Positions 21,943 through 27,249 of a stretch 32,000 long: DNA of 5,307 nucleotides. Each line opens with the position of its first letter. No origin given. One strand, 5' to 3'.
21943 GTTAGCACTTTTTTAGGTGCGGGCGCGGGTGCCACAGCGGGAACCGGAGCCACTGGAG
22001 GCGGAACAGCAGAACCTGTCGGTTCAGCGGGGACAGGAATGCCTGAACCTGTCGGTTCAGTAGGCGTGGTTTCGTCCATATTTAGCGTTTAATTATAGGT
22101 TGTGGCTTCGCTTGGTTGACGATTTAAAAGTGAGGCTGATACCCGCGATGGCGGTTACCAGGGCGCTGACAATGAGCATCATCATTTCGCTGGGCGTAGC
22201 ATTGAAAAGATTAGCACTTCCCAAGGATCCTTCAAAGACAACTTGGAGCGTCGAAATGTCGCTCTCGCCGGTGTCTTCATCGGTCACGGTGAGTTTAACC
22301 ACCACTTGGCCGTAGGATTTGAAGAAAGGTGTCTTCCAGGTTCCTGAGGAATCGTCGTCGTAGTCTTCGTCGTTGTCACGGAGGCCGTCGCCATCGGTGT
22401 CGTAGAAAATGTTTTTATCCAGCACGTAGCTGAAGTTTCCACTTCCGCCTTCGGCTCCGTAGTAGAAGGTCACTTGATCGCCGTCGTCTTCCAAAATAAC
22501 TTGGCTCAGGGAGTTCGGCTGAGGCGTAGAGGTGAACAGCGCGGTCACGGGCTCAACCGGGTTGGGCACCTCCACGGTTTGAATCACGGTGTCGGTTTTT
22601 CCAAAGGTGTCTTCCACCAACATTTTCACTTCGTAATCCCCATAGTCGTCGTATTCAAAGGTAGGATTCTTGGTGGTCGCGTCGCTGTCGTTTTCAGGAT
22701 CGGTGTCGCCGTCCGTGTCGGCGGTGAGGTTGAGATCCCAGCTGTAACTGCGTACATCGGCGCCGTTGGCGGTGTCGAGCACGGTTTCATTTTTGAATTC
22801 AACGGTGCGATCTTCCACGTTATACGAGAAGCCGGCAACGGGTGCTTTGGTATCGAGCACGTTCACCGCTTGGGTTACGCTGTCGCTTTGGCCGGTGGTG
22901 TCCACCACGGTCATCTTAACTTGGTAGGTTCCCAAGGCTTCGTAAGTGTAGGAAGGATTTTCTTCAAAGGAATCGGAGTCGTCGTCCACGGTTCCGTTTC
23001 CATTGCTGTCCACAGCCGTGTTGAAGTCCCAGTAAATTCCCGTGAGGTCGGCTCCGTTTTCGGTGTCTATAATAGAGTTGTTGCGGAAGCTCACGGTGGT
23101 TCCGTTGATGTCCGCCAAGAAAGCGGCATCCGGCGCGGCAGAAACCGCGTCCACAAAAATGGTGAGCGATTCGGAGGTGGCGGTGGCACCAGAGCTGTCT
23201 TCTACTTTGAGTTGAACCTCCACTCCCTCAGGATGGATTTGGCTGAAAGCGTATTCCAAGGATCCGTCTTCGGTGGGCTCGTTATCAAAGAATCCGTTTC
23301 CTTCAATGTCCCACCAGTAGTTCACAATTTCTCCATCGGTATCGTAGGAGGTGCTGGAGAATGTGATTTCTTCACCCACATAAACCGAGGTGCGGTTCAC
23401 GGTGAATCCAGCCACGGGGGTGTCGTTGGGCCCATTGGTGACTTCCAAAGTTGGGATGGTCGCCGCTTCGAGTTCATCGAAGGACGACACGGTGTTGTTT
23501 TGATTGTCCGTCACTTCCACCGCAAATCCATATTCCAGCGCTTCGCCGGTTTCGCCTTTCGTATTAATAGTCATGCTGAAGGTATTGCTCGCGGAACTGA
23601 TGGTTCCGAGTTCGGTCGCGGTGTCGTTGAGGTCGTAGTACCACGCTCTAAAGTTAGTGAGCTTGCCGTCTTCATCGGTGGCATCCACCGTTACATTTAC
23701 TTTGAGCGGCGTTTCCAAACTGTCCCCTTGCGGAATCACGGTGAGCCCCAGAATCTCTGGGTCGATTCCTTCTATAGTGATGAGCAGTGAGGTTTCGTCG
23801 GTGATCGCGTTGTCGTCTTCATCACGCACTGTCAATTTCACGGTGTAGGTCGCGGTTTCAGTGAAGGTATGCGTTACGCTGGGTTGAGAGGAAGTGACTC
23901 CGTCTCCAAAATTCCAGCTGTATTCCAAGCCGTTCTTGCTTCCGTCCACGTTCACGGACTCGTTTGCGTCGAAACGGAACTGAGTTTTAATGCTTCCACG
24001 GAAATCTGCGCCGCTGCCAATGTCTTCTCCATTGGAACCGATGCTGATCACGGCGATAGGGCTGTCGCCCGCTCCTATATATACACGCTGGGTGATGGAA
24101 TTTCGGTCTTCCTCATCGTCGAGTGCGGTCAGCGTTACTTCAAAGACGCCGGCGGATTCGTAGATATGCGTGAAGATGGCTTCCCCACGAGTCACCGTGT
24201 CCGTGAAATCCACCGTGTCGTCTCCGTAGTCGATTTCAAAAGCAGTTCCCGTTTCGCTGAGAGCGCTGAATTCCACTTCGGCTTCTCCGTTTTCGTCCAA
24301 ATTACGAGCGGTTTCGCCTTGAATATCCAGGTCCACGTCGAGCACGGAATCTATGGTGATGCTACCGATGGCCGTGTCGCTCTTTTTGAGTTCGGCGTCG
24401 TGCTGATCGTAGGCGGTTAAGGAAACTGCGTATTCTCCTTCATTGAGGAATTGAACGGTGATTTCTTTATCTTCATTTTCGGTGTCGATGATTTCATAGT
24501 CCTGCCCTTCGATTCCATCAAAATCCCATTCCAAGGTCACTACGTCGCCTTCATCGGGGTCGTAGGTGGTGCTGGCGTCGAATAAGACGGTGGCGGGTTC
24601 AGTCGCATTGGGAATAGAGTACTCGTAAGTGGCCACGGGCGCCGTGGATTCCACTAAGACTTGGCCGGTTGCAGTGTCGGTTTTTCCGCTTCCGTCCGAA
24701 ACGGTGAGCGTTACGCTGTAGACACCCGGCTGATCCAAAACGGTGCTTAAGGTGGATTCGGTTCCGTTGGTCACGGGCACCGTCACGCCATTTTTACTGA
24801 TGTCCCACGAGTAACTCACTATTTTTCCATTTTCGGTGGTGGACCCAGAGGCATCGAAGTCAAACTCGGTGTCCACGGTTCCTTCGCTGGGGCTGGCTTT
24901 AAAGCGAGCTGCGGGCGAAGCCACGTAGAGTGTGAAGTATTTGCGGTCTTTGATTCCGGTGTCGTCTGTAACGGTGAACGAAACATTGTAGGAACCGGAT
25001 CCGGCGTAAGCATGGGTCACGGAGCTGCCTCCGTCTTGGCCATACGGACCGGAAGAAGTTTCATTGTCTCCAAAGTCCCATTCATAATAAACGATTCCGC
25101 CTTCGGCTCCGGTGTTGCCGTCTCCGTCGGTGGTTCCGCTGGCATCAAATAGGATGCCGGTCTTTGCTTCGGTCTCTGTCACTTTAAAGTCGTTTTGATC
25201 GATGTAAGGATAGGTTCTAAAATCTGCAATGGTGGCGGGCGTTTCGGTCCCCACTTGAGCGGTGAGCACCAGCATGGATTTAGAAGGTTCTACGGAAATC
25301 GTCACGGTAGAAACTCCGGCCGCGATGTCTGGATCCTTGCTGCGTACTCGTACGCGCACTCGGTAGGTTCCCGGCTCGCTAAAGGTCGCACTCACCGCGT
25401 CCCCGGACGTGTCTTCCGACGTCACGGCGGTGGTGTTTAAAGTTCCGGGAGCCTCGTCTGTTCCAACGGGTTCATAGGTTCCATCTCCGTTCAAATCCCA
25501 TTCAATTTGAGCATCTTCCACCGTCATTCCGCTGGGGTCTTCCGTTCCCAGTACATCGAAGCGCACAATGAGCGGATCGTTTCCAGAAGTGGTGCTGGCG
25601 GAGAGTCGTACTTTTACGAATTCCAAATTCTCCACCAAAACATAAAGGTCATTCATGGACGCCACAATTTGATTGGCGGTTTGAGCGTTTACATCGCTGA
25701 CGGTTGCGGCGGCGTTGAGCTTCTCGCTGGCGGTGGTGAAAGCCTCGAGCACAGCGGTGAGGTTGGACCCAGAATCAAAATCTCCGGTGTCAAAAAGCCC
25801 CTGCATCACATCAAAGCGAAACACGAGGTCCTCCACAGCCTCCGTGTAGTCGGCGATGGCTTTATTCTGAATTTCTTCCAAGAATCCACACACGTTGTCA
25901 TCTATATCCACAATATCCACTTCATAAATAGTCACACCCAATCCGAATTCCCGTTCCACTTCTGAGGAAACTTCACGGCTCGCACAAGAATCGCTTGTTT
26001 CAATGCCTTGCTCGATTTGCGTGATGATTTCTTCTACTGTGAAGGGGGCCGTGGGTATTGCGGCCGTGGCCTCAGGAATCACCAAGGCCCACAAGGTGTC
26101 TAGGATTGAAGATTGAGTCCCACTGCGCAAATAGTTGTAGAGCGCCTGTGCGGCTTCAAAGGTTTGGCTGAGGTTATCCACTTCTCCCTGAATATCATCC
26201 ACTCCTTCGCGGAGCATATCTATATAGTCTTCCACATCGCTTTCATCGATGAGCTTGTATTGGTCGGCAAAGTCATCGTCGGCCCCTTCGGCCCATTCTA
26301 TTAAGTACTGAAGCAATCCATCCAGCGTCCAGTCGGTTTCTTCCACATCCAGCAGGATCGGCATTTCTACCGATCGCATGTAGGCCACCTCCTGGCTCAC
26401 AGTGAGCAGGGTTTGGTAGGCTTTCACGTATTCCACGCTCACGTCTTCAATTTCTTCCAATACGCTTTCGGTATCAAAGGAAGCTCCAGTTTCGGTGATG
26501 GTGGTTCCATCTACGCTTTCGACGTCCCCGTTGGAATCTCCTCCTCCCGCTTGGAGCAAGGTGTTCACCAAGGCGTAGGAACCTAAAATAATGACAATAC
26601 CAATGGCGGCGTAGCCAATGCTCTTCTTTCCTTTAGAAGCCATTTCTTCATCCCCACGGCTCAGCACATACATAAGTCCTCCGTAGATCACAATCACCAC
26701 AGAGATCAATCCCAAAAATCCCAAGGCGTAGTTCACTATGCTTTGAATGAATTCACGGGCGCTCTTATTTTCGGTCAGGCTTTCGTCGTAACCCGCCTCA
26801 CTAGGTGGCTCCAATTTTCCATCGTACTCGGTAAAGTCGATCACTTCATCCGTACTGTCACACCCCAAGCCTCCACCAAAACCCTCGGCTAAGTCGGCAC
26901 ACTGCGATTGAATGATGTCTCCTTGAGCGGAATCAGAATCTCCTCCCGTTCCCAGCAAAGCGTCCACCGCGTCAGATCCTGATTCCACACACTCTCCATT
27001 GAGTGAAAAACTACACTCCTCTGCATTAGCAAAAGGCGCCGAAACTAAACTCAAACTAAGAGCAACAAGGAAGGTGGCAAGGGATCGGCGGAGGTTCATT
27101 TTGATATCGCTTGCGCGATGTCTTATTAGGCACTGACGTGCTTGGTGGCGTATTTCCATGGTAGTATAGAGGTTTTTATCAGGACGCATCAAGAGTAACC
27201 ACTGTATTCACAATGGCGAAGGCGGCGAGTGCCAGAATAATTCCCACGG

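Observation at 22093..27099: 1,668-aa chimera: pilin-type hairpin near the N-terminus, cysteine-free PKD array, and a second anchor or possible sorting signal at the C-terminus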

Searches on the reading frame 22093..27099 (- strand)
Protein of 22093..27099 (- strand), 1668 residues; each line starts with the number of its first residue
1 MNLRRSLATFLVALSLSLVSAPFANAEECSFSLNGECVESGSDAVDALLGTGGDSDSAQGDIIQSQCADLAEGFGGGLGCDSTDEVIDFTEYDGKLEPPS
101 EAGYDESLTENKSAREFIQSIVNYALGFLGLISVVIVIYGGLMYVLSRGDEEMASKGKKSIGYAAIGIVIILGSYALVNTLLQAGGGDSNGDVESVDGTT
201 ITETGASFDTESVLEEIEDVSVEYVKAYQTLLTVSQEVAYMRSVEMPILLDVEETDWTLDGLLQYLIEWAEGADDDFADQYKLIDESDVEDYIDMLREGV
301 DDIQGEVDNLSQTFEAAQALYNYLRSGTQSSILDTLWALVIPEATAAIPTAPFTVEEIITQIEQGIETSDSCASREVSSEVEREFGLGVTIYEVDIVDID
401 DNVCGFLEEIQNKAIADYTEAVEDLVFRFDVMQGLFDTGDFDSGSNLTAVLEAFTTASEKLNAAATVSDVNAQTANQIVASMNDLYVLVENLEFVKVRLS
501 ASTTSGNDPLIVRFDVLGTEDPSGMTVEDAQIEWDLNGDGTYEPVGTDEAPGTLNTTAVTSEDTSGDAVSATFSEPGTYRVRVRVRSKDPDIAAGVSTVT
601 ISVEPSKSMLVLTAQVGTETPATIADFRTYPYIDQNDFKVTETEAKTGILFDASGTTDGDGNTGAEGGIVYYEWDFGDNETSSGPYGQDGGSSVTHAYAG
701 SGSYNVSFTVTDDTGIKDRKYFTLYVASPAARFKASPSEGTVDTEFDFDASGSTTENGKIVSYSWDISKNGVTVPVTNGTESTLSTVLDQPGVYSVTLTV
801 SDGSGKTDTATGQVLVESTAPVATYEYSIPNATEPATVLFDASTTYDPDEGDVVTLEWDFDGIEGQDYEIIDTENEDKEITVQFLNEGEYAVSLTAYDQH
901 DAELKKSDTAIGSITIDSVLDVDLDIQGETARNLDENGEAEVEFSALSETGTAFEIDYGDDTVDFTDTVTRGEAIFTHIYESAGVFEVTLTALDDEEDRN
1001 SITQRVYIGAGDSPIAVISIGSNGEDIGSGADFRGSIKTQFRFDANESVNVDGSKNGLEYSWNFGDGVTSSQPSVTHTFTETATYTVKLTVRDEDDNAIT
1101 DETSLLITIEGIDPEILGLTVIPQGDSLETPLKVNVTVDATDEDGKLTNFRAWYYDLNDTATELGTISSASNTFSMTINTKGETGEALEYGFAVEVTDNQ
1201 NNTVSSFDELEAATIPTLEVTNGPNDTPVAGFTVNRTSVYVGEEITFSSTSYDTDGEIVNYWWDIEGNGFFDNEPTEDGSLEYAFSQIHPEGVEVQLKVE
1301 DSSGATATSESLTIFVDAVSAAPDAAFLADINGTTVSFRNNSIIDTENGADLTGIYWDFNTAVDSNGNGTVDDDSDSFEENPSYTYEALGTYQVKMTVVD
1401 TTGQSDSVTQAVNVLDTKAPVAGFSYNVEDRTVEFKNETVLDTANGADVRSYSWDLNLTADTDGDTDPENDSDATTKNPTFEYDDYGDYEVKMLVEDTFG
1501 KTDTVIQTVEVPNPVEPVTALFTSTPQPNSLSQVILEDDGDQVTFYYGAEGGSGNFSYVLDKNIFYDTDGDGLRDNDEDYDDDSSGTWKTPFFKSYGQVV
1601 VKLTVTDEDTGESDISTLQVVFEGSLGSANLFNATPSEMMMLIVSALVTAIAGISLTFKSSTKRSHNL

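Call 5: search_protein_families(library=pfam, proteins=[window:22093-27099:-], max_evalue=0.1)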
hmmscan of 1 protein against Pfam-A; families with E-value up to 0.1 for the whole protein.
window:22093-27099:- (1668 aa): 10 families
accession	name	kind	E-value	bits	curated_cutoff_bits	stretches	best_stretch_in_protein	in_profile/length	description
PF18911.6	PKD_4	-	9.3e-63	208.7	27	9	1034-1099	13-76/85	PKD domain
PF00801.26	PKD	-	2.3e-51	172.2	23.5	9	1049-1097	17-71/80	PKD domain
PF22352.2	K319L-like_PKD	-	4.3e-14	52.7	27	3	745-816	13-84/84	K319L-like, PKD domain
PF18895.5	T4SS_pilin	-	4.4e-08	33.5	26.6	1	113-179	4-69/71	Type IV secretion system pilin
PF04956.18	TrbC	-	1.4e-05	25.7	27.9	1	112-181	35-98/98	TrbC/VIRB2 pilin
PF07495.19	Y_Y_Y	-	0.00018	21.8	26.6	0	565-589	28-50/65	Y_Y_Y domain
PF08329.16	ChitinaseA_N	-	0.0013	18.9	21.2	1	1370-1418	64-111/133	Chitinase A, N-terminal domain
PF21027.3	Sde0182_C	-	0.0066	17.4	27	0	837-886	1-40/83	Cellulose-binding protein Sde0182, C-terminal domain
PF19607.4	DUF6112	-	0.031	14.5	25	0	118-185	16-85/88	Family of unknown function (DUF6112)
PF04265.19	TPK_B1_binding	-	0.049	13.7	22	0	1154-1178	32-60/67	Thiamin pyrophosphokinase, vitamin B1 binding domain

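Call 6: search_protein_families(library=ncbifam, proteins=[window:22093-27099:-], max_evalue=0.1)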
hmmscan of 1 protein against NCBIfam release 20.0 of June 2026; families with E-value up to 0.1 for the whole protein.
window:22093-27099:- (1668 aa): 7 families
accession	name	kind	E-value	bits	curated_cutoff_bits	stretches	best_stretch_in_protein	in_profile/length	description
TIGR00864.1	PCC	subfamily_domain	3.3e-10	37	1861.4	2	671-824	1253-1396/2700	polycystin cation channel protein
NF058578.1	CPR_pilus_PamR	equivalog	1.9e-09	36.8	300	1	953-997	182-227/297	pilus system RbmA-like protein PamR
NF045849.1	ICE_MMCAP2_0565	equivalog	4.6e-08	32.6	40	1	115-181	10-76/80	Mbov_0395 family pilin-like conjugal transfer protein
TIGR03769.1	P_ac_wall_RPT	domain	0.00015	22.2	30.9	1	572-591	8-27/41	TIGR03769 domain-containing protein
NF033932.1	LapB_rpt_80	domain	0.0028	17.9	45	1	1390-1422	1-34/83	LapB repeat-containing protein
NF038134.1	choice_anch_M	domain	0.0059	16.7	55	0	572-591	150-169/184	choice-of-anchor M domain-containing protein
NF011767.0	PRK15221.1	subfamily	0.026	14.5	204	0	873-992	28-145/165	Saf-pilin pilus formation protein SafA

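Call 16: find_encoding_contigs(protein=window:22093-27099:-, flank=10000, max_places=6)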
Protein window:22093-27099:- (1668 aa): 1 contig read that carries it; 1 place shown.
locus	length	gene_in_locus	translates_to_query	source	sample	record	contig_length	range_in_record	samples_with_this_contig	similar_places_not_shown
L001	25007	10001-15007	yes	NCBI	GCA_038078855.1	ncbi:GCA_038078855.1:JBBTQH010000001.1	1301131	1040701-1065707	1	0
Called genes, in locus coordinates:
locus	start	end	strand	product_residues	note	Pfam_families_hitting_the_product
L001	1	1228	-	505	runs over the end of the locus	PF13522:GATase_6, PF13537:GATase_7, PF00156:Pribosyltran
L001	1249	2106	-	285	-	PF00763:THF_DHG_CYH, PF02882:THF_DHG_CYH_C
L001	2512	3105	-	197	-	PF02223:Thymidylate_kin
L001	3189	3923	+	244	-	-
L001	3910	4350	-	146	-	PF00692:dUTPase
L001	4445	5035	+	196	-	-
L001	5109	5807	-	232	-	PF00687:Ribosomal_L1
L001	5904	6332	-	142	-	PF03946:Ribosomal_L11_N, PF00298:Ribosomal_L11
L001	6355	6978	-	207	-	-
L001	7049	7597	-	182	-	PF02357:NusG, PF00467:KOW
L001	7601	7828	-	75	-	PF00584:SecE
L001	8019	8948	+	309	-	PF18895:T4SS_pilin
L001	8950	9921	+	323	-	PF18895:T4SS_pilin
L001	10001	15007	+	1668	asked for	PF04956:TrbC (weak), PF18895:T4SS_pilin (weak), PF00801:PKD, PF18911:PKD_4, PF22352:K319L-like_PKD (weak), PF18911:PKD_4 (weak), PF00801:PKD, PF18911:PKD_4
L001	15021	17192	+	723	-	PF18911:PKD_4, PF00801:PKD, PF00801:PKD, PF18911:PKD_4, PF18911:PKD_4, PF00801:PKD, PF18911:PKD_4, PF00801:PKD, +10 more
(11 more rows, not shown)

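Call 80: list_cluster_members(proteins=[window:22093-27099:-, window:27179-28150:-, window:28152-29081:-, window:19908-22079:-])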
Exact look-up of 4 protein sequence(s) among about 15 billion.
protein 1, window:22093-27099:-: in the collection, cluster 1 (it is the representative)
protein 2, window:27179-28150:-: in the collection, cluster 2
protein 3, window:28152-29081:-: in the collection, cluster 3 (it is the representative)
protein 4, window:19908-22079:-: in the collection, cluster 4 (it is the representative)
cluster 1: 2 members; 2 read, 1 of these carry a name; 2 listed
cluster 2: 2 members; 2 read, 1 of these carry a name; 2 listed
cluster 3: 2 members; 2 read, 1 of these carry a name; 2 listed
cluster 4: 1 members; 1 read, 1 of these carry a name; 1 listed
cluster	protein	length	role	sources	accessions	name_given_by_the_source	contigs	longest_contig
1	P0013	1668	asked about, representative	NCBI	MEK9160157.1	MAG: PKD domain-containing protein [Patescibacteria group bacterium]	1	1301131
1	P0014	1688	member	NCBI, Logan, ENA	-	-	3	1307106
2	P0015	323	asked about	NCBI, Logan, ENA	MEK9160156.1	MAG: hypothetical protein AAB383_05515 [Patescibacteria group bacterium]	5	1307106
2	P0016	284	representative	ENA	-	-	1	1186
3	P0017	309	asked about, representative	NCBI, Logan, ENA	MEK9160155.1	MAG: hypothetical protein AAB383_05510 [Patescibacteria group bacterium]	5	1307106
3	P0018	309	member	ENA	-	-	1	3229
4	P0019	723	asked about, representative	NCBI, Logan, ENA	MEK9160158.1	MAG: PKD domain-containing protein [Patescibacteria group bacterium]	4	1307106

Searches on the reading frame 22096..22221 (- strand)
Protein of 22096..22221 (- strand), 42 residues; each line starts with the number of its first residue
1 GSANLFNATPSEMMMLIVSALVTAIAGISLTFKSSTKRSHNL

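Call 20: search_protein_families(library=ncbifam, proteins=[window:22096-22221:-], max_evalue=10)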
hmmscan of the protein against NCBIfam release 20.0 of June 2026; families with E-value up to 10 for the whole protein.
seq(42 aa): 0 families

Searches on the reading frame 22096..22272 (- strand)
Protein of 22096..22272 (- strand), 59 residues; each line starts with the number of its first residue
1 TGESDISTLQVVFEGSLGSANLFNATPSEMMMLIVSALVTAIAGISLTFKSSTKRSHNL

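Call 20: search_protein_families(library=ncbifam, proteins=[window:22096-22272:-], max_evalue=10)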
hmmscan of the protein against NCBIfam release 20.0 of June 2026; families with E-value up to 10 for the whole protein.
seq(59 aa): 0 families

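Call 30: find_homologous_proteins(query=A2, max_evalue=10)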
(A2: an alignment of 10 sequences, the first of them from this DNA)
Query A2 (10 sequences) (51 aa, profile of the alignment): 1 proteins with E <= 10 among 131 candidates.
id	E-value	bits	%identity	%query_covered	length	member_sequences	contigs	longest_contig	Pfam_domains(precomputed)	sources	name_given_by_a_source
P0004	2.3e-21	93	79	84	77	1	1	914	-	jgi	-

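Call 48: find_related_loci(query=A2, collection=metagenome_contigs, flank=6000)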
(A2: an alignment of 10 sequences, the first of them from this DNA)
Query A2 (51 aa) in metagenome_contigs; peptide patterns used: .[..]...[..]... (x = any residue, [..] = any of these).
33 stretches matched a pattern; 4 encode a relative of the query (tblastn E <= 1e-3); 4 distinct loci.
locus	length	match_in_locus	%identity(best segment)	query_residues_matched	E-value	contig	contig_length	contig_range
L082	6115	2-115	76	6-43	1e-15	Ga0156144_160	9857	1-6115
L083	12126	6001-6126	62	1-42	1e-15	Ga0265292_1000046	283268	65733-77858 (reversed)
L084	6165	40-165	69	1-42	6e-12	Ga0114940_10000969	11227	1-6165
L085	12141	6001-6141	57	1-46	3e-8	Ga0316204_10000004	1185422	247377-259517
